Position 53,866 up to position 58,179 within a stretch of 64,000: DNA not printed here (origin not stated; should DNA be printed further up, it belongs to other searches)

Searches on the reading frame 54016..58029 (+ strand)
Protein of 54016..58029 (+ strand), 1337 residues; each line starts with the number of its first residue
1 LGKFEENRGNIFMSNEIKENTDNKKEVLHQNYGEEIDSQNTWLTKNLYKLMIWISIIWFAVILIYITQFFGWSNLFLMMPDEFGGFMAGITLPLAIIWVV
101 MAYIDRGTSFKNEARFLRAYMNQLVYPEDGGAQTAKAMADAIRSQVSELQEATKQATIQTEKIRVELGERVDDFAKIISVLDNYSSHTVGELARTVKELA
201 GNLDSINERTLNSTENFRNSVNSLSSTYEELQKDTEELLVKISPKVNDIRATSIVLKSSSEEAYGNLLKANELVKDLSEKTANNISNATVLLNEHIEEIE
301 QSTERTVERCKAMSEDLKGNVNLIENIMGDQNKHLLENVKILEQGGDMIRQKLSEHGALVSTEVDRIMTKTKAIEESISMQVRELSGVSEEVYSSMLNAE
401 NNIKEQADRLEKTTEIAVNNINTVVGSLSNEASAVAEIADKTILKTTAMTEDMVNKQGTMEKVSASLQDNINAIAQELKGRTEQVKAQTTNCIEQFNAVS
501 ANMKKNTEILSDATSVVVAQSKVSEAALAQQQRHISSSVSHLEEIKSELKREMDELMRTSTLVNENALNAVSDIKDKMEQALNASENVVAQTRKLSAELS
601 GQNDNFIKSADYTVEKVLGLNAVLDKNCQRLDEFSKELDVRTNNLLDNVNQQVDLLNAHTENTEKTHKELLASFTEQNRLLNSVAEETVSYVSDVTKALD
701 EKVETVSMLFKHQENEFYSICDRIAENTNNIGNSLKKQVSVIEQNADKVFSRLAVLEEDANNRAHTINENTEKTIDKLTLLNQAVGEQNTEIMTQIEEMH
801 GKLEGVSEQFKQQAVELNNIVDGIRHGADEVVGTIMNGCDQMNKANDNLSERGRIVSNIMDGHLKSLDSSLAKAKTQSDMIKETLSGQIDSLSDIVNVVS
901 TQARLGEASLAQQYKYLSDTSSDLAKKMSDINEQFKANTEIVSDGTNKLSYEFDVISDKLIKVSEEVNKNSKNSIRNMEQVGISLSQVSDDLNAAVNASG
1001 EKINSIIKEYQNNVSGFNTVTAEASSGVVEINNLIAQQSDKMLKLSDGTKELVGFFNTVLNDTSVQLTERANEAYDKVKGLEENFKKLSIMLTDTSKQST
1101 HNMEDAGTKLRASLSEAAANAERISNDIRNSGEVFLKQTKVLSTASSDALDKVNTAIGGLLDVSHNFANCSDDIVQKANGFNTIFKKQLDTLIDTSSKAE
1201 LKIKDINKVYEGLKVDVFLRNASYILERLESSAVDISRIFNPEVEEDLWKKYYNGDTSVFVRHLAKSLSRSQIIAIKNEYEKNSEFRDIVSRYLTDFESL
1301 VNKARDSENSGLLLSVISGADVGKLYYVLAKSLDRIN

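Call 39: search_protein_families(library=pfam, proteins=[window:54016-58029:+], max_evalue=0.01)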
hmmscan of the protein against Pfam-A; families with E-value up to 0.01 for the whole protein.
window:54016-58029:+ (1337 aa): 5 families
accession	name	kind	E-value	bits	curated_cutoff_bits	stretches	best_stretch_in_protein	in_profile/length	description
PF06103.16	DUF948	-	0.00057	20.4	37.2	0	1029-1089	29-88/89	Bacterial protein of unknown function (DUF948)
PF04108.17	ATG17_like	-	0.0024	17.9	43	1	626-894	17-293/355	Autophagy protein ATG17-like domain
PF10157.14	BORCS6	-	0.0044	17.6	35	1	176-241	7-72/101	BLOC-1-related complex sub-unit 6 C-terminal helix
PF25771.1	CC_CEP152-bind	-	0.0071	16.3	21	0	292-309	18-35/36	CEP63/DEUP1, CEP152 binding coiled coil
PF05478.16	Prominin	-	0.0098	14.5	34.3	0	185-323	623-761/799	Prominin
